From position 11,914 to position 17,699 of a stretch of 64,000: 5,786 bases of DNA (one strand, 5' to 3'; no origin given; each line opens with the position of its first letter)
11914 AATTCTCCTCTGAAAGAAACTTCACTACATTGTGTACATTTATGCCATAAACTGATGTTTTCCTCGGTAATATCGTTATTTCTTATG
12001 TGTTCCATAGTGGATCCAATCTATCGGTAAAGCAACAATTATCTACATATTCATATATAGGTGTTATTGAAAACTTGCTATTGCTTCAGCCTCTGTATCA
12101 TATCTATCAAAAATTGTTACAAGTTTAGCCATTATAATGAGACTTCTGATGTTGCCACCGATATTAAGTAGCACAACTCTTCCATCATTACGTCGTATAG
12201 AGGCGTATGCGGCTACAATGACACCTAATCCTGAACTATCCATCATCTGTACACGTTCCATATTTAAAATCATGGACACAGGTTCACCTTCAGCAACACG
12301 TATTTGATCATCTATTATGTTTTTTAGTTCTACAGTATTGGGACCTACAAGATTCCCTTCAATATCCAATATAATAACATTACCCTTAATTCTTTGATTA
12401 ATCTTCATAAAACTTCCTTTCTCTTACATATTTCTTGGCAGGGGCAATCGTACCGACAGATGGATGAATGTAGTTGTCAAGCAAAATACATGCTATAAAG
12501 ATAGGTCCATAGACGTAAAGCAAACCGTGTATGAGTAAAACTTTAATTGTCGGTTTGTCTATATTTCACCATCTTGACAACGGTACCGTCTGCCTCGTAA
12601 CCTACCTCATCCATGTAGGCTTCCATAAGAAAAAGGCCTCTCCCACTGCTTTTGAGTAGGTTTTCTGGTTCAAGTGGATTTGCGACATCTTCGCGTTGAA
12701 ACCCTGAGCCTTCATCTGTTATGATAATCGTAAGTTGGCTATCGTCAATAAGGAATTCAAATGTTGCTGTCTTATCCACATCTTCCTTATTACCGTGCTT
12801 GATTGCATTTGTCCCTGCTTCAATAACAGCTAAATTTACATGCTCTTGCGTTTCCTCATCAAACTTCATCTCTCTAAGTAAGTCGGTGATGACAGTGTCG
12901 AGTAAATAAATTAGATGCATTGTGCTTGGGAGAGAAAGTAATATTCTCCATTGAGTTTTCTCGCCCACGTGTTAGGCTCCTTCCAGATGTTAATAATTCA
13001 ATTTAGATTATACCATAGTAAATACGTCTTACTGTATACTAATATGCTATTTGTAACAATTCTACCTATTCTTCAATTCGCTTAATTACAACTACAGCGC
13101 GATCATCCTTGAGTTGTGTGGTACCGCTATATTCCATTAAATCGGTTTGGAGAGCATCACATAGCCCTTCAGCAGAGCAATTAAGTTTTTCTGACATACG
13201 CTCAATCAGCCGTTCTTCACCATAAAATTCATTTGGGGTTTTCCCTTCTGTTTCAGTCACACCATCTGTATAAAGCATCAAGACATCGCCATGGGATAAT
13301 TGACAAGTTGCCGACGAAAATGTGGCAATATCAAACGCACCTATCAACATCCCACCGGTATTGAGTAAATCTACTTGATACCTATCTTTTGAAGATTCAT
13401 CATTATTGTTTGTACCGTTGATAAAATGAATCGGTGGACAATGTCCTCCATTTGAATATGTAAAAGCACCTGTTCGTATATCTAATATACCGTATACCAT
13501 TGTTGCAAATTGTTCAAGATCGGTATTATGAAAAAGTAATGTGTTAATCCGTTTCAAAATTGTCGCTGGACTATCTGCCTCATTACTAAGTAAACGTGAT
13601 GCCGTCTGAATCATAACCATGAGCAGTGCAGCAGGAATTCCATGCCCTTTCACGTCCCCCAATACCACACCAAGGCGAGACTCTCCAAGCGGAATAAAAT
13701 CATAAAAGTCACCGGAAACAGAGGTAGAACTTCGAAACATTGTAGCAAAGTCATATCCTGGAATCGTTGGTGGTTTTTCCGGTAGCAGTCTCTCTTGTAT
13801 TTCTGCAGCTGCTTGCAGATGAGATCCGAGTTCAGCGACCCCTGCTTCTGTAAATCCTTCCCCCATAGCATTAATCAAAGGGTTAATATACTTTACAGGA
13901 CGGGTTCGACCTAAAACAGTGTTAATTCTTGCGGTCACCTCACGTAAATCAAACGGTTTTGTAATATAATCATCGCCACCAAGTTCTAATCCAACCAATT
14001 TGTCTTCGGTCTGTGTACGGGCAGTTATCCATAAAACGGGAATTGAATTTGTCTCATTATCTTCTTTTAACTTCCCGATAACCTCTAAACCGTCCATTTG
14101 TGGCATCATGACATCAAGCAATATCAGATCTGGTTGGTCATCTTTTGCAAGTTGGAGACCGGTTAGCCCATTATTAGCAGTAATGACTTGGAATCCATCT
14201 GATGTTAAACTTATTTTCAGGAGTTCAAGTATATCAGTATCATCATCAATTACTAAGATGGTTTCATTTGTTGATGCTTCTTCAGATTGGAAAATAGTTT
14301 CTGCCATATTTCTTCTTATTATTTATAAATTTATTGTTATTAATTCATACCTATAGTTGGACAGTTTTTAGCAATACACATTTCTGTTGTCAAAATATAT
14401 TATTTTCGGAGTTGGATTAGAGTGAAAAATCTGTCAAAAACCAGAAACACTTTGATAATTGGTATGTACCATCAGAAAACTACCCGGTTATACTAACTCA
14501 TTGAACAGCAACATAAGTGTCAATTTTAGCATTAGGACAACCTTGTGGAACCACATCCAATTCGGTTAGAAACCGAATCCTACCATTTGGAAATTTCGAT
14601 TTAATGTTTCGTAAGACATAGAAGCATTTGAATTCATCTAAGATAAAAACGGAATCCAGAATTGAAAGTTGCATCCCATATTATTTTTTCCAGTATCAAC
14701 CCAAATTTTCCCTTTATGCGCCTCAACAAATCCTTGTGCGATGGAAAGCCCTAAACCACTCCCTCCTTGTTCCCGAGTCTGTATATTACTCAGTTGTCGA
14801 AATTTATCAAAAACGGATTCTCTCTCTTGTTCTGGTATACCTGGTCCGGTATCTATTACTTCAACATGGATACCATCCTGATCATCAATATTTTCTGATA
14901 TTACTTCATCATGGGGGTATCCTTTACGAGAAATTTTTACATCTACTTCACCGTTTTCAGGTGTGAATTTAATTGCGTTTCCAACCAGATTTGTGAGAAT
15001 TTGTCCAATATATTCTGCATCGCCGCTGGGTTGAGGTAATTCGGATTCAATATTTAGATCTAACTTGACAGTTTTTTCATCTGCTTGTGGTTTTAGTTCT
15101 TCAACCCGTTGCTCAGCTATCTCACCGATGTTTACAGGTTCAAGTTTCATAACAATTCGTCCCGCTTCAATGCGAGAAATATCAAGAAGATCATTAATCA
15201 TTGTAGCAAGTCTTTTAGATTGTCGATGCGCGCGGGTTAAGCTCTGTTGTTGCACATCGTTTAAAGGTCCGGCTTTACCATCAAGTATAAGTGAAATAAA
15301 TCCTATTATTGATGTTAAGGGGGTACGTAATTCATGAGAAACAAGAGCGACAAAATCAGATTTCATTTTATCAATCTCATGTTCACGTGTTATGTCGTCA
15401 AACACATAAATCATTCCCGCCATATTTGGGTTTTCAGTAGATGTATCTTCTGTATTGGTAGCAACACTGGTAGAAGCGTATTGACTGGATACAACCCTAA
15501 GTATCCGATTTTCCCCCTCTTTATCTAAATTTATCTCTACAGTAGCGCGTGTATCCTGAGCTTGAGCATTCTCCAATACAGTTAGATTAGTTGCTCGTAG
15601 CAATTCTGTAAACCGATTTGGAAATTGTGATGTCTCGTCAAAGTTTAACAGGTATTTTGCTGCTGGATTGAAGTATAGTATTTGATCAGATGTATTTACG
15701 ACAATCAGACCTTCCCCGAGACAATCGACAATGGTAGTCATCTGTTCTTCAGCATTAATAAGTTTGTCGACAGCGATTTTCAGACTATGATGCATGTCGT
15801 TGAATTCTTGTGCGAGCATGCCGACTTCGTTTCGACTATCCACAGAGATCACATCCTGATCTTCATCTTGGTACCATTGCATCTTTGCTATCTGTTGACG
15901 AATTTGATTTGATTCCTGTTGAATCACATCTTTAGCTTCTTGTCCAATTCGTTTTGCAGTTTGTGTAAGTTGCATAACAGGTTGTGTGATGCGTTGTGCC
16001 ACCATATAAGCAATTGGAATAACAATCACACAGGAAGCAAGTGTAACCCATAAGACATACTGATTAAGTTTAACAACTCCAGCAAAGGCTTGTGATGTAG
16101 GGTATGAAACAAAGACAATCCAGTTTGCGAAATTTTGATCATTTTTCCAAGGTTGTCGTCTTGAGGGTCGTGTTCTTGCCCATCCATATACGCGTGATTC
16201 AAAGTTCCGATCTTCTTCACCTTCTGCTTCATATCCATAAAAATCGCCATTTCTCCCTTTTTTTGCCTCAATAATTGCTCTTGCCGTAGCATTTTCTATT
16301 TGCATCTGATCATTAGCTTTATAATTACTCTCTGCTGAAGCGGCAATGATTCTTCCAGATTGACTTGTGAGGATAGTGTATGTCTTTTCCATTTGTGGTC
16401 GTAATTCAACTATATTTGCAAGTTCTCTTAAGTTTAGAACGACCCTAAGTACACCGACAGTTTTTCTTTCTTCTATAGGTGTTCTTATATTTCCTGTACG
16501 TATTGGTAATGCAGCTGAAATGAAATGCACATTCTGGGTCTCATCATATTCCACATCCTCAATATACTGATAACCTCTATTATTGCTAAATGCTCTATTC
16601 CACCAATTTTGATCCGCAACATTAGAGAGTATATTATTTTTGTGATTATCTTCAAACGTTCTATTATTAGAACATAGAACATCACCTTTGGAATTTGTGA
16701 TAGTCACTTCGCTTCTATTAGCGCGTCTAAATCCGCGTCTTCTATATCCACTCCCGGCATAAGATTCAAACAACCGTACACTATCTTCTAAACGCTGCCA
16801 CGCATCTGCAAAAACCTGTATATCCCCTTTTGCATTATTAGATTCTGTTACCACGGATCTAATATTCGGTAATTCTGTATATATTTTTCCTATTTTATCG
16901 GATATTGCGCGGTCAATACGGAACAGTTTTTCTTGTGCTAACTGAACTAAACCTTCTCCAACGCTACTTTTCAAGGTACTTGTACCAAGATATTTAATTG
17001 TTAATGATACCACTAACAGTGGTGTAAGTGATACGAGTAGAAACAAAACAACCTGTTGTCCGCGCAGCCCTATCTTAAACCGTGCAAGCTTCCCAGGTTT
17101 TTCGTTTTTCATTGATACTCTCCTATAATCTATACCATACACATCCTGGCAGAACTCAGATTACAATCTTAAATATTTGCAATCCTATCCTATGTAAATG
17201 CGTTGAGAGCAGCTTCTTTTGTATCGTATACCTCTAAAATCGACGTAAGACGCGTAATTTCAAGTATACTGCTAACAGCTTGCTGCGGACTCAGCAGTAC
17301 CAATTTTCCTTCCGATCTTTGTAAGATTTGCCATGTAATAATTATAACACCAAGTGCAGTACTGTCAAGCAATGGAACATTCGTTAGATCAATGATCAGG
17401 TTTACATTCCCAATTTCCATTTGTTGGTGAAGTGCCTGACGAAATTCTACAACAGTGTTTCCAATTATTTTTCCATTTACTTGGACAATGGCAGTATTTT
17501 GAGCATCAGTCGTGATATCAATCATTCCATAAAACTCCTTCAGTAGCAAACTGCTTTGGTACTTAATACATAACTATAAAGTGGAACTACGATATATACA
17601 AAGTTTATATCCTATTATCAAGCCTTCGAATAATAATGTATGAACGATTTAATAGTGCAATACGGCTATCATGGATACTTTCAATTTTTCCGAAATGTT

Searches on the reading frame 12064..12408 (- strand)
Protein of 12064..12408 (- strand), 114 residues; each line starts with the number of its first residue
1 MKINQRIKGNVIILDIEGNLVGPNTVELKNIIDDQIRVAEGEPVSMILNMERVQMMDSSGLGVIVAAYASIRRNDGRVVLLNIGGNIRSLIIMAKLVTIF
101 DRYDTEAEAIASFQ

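Call 3: search_protein_families(library=pfam, proteins=[window:12064-12408:-], max_evalue=1)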
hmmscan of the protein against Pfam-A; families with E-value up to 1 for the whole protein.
window:12064-12408:- (114 aa): 2 families
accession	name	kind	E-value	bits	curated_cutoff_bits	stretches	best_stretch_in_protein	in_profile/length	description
PF01740.26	STAS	-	5.2e-16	58.8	22.6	1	3-109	2-106/106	STAS domain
PF13466.11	STAS_2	-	6.8e-05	23.4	29.2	1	46-93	29-76/80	STAS domain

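Call 63: search_protein_families(library=ncbifam, proteins=[window:12064-12408:-], max_evalue=0.001)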
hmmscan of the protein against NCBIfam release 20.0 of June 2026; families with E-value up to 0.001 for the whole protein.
window:12064-12408:- (114 aa): 2 families
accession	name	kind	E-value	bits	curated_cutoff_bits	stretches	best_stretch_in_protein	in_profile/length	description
TIGR02886.1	spore_II_AA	equivalog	2.7e-17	62.7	114.75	1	6-110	4-106/106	anti-sigma F factor antagonist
TIGR00377.1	ant_ant_sig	superfamily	6.9e-17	61.3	53.45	1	1-106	3-106/108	anti-sigma factor antagonist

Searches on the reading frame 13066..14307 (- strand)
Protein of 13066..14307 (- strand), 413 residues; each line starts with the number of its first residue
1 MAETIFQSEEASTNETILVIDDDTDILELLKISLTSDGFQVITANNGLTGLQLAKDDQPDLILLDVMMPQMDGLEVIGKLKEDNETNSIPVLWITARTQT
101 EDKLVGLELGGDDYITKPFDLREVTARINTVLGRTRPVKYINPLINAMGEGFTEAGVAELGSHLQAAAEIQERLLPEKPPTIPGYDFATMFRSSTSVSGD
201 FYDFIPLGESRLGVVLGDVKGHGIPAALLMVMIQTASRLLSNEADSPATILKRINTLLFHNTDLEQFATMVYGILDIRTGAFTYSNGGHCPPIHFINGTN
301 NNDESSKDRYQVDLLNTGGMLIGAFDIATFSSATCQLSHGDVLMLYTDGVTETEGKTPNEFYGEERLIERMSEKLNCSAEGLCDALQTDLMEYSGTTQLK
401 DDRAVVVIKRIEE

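Call 63: search_protein_families(library=ncbifam, proteins=[window:13066-14307:-], max_evalue=0.001)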
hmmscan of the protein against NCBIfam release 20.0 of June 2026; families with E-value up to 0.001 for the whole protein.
window:13066-14307:- (413 aa): 96 families (the best 25 are shown)
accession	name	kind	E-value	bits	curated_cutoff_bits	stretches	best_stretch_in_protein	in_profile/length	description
NF045505.1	RR_RssB_Pseudo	equivalog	6e-47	160.5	700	1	14-410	5-391/394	two-component system response regulator RssB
TIGR02154.1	PhoB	equivalog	7.4e-37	126.8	296.2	1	15-139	3-127/226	phosphate regulon transcriptional regulator PhoB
NF053854.1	RespRegPhoBBctds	equivalog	1.1e-36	126.3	270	1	17-136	1-119/225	two-component system response regulator PhoB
NF007135.0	PRK09581.1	equivalog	2.3e-34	119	474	1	16-131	4-119/457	PleD family two-component system response regulator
NF045944.1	ResRegRpaBCyano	equivalog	1.3e-33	116.3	330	1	18-139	1-119/229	response regulator transcription factor RpaB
NF040534.1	resp_reg_YycF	equivalog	1.1e-32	113.2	340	1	16-136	2-119/231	response regulator YycF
NF040689.1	MtrAB_MtrA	equivalog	1.1e-32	113.1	300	1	17-135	1-116/219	MtrAB system response regulator MtrA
NF041733.1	resp_reg_CseB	equivalog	2.7e-32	112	350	1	16-137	2-120/228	two-component system response regulator CseB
NF008296.0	PRK11083.1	equivalog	1.5e-31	109.6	273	1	14-146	3-132/228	two-component system response regulator CreB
NF007005.1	PRK09468.1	equivalog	2.6e-30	105.6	331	1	14-136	3-123/237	osmolarity response regulator transcription factor OmpR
TIGR01387.1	cztR_silR_copR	subfamily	5.4e-30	104.7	279.2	1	17-136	1-118/218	heavy metal response regulator transcription factor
NF008199.0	PRK10955.1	equivalog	6.7e-29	101.5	341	1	16-135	3-118/232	envelope stress response regulator transcription factor CpxR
NF033120.0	vanR_FM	exception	7.2e-29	101.1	460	1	16-135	5-121/231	vancomycin resistance response regulator transcription factor, VanR-F/VanR-M family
NF033117.2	vanR_ACDEGLN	exception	3.6e-28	98.7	350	1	17-136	1-117/226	VanR-ABDEGLN family response regulator transcription factor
NF007546.0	PRK10161.1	equivalog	2.6e-27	95.9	471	1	16-139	4-127/229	phosphate response regulator transcription factor PhoB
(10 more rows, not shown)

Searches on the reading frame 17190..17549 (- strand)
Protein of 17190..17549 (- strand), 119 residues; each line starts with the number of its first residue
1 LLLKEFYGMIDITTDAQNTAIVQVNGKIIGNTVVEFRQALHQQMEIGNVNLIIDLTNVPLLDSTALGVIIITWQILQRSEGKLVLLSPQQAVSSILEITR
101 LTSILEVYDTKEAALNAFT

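Call 63: search_protein_families(library=ncbifam, proteins=[window:17190-17549:-], max_evalue=0.001)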
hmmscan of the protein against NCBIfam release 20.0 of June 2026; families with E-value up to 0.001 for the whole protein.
window:17190-17549:- (119 aa): 2 families
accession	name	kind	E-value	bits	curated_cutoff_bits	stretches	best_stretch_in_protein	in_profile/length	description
TIGR00377.1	ant_ant_sig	superfamily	2.8e-19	69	53.45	1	13-112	6-107/108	anti-sigma factor antagonist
TIGR02886.1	spore_II_AA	equivalog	6.9e-14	51.7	114.75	1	16-115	6-106/106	anti-sigma F factor antagonist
